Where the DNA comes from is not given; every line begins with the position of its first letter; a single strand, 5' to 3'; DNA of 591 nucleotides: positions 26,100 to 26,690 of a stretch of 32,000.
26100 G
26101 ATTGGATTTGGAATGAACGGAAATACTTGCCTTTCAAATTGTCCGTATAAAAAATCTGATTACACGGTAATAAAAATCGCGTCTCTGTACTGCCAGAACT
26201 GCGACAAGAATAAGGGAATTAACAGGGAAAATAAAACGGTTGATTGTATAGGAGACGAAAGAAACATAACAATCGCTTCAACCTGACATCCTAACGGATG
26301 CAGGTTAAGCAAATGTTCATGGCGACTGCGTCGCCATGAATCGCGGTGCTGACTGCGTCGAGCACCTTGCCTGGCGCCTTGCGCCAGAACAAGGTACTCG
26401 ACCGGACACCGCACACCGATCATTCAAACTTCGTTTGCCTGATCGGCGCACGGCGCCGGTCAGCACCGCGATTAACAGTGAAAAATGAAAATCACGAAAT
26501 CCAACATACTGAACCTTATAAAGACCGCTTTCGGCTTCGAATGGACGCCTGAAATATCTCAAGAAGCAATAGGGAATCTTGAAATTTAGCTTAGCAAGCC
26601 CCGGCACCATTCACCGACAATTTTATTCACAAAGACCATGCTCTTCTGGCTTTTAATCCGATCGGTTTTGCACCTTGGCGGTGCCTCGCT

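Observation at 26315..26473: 159-bp ORF-less, highly structured cassette present in two identical copies (second copy 29145-29303)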

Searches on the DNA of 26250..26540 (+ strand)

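Call 33: search_dna_similar(query=window:26315-26473:+, collection=plasmids, mode=distant, max_rows=30)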
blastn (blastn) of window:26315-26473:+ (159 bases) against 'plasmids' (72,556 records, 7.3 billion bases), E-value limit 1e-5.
No match.

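Call 34: search_dna_similar(query=window:26315-26473:+, collection=ecoli_genomes, mode=distant, max_rows=10)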
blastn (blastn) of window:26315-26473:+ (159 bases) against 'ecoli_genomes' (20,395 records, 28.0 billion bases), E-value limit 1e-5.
No match.

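Call 54: search_rna_families(source=window, start=26250, end=26540, threshold=evalue, max_evalue=10)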
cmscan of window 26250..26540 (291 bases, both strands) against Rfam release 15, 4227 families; matches with E-value up to 10: 7.
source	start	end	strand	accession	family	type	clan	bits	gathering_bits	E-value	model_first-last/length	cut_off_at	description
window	26268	26319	+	RF03318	mir-2208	Gene; miRNA;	-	21.2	70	0.042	1-61/61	no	mir-2208 microRNA precursor family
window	26407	26508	-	RF02786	snoTBR2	Gene; snRNA; snoRNA; CD-box;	-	18.6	62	0.35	1-109/109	no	Small nucleolar RNA TBR2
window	26406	26456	-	RF03970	mir-2766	Gene; miRNA;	-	16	60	0.82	1-68/68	no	mir-2766 microRNA precursor family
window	26393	26467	-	RF03209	MIR9657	Gene; miRNA;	-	15.4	53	9.4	1-85/85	no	MIR9657 microRNA precursor family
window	26439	26472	+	RF01333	CRISPR-DR20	Gene; CRISPR;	-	15.3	42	1.8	1-36/36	no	CRISPR RNA direct repeat element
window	26314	26378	+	RF02564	naRNA4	Gene; sRNA;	-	12.7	59.5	7.3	1-77/77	no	Nucleoid-associated noncoding RNA 4 (CssrE)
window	26430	26456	-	RF02202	UCA1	Gene; lncRNA;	-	10.3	80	4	1-75/75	no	Urothelial cancer associated 1 conserved region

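Call 77: search_with_rna_model(model_id=R1, source=window, start=26250, end=26500, filters=off, max_evalue=10, show_alignments=4)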
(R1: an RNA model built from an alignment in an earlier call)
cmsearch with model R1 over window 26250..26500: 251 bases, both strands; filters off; matches with E-value up to 10: 5.
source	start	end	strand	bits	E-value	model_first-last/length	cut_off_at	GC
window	26264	26317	+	27.8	7e-08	1-57/57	no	0.41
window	26384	26473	+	17.1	0.00013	1-57/57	no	0.6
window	26293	26310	-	5.4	0.48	1-57/57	no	0.5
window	26342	26369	-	4.4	0.91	7-55/57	no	0.68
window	26427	26439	-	2.1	4.7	1-57/57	no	0.46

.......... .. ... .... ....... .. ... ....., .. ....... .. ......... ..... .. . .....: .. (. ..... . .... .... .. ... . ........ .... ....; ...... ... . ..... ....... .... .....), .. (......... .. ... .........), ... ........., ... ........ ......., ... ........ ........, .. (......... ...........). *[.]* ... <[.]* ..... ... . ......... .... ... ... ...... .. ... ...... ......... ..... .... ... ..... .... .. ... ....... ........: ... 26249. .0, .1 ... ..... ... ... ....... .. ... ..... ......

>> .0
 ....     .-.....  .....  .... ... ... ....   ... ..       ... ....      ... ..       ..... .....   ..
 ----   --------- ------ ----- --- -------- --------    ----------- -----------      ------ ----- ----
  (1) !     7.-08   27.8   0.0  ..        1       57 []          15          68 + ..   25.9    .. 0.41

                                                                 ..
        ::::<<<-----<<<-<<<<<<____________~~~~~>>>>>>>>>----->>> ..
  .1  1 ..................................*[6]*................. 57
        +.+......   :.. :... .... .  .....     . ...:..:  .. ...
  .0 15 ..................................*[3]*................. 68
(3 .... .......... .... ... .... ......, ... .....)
